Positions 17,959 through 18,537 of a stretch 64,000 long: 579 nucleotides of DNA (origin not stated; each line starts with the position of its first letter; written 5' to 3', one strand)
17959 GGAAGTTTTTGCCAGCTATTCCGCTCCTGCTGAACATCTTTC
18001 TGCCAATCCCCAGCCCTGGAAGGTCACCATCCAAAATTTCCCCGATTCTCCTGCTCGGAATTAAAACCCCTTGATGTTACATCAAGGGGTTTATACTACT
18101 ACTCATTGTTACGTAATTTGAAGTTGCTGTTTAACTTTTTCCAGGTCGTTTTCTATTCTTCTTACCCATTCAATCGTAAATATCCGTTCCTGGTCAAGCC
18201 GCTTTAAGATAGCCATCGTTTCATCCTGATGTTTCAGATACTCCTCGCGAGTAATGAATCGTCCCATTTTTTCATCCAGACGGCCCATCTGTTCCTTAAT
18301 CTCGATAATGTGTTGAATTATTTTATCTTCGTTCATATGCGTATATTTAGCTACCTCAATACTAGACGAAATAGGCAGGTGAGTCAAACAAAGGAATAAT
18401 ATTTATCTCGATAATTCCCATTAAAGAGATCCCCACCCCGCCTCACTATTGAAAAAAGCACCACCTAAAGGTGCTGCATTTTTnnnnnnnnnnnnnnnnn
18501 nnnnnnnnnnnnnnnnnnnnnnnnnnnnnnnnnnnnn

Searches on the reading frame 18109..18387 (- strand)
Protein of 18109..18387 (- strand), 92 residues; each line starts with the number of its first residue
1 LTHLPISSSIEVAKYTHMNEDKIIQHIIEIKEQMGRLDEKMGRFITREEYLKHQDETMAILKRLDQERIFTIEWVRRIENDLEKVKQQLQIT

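Call 3: search_protein_families(library=pfam, proteins=[window:18109-18387:-], max_evalue=1)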
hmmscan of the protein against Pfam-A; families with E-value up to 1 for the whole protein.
window:18109-18387:- (92 aa): 1 family
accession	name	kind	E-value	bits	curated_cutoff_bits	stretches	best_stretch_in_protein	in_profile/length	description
PF09669.15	Phage_pRha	-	0.026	15.5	29.9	1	8-54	2-49/91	Phage regulatory protein Rha (Phage_pRha)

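Call 33: search_protein_families(library=phrogs, proteins=[window:18109-18387:-], max_evalue=0.01)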
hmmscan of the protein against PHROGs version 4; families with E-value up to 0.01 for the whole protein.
window:18109-18387:- (92 aa): 0 families
